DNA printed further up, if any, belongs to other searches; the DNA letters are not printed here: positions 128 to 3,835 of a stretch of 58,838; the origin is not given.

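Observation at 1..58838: Dense family of ~200-bp TA-flanked inverted-repeat elements: nine copies in one window, no transposase present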

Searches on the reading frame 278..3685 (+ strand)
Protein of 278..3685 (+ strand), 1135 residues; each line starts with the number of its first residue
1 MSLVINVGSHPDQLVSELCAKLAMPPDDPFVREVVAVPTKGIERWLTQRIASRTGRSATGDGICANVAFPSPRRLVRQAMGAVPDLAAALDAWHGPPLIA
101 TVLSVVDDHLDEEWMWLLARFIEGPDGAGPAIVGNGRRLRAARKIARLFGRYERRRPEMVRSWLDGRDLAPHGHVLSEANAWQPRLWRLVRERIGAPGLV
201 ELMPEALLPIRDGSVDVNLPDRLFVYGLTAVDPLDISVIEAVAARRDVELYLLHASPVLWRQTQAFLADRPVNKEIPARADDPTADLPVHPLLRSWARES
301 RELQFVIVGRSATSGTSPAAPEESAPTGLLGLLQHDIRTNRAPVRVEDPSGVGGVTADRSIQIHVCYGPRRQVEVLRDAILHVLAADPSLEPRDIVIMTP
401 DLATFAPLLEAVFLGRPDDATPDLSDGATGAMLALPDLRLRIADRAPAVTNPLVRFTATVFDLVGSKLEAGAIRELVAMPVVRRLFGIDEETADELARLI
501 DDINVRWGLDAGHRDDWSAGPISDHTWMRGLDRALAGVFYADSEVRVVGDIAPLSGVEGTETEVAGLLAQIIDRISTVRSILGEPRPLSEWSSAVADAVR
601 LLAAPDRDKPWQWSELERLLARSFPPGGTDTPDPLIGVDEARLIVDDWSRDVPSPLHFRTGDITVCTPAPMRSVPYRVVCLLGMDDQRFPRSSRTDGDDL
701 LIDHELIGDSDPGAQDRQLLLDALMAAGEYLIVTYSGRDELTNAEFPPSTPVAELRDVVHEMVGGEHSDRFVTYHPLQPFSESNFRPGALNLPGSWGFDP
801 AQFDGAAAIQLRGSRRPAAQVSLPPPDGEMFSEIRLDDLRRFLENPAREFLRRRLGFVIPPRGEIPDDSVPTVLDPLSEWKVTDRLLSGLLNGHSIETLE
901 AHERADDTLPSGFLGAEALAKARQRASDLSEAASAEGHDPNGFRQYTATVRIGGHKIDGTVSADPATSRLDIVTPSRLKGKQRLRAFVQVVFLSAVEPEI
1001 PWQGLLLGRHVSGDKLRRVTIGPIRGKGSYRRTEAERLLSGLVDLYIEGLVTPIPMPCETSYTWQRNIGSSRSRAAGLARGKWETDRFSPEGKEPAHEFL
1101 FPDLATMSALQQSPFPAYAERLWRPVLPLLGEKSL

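Call 15: search_protein_families(library=pfam, proteins=[window:278-3685:+], max_evalue=0.00001)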
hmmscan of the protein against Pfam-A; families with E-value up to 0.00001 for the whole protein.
window:278-3685:+ (1135 aa): 2 families
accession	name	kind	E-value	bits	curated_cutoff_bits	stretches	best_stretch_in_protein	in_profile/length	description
PF04257.20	Exonuc_V_gamma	-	2.2e-50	172.1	25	1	9-339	7-313/314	Exodeoxyribonuclease V, gamma subunit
PF17946.7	RecC_C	-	1.9e-38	132.8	22.6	1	833-1066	3-199/202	RecC C-terminal domain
